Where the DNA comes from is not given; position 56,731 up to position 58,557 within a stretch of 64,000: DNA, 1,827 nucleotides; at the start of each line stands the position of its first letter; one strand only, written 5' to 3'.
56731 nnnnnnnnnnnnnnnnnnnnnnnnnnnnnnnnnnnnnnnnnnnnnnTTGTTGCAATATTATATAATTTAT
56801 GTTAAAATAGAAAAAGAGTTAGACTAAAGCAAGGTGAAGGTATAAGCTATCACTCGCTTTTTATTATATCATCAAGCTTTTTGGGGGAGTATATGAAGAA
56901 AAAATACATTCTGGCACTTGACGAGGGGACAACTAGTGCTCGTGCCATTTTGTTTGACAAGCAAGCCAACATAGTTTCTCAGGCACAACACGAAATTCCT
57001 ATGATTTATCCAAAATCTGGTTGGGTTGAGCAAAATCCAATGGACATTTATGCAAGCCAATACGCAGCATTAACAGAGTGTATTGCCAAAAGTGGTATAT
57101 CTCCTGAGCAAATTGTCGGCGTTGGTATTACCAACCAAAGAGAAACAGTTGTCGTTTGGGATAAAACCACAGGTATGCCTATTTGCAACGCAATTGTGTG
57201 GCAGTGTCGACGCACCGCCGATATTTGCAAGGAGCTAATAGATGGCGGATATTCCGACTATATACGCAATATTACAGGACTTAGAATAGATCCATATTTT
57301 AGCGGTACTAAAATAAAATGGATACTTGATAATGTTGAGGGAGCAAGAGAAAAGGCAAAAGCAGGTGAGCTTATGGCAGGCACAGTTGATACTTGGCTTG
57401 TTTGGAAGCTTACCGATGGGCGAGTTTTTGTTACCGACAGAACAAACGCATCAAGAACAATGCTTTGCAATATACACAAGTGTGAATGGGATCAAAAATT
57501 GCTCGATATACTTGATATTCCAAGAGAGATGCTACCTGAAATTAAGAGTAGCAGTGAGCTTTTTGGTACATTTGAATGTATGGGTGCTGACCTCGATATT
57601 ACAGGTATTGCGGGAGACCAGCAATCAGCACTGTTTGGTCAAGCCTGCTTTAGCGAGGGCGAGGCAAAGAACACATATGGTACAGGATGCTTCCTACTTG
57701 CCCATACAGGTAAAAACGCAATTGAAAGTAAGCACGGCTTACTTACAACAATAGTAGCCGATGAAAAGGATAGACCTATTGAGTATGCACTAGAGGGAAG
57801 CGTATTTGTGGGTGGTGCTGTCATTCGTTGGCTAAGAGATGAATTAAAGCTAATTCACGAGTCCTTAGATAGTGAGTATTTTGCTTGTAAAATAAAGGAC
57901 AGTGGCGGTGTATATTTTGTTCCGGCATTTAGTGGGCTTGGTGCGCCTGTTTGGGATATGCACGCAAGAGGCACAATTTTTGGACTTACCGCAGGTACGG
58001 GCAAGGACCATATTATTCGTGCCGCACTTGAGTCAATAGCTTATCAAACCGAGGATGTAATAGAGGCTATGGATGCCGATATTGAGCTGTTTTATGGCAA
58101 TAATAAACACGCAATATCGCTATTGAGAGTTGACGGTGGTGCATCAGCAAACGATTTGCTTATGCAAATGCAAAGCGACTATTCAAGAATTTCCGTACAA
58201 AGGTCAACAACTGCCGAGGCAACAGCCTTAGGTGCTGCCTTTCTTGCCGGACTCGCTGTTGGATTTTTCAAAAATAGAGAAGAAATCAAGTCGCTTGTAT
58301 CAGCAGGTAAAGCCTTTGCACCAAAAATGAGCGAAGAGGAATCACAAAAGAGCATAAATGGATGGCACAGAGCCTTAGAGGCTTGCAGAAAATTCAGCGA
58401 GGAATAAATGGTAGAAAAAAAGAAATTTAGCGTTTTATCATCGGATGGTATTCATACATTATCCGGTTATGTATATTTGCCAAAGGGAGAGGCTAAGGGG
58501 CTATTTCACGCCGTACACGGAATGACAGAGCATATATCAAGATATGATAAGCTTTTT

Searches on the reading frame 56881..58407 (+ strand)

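Call 8: search_protein_families(library=pfam, proteins=[window:56881-58407:+], max_evalue=0.001)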
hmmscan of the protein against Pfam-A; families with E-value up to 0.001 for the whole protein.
window:56881-58407:+ (508 aa): 2 families
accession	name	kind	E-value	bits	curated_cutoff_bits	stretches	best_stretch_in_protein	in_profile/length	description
PF00370.27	FGGY_N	-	7.1e-79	265.3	28.8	1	9-253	1-245/245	FGGY family of carbohydrate kinases, N-terminal domain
PF02782.22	FGGY_C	-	3.1e-42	145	27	1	263-459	2-197/198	FGGY family of carbohydrate kinases, C-terminal domain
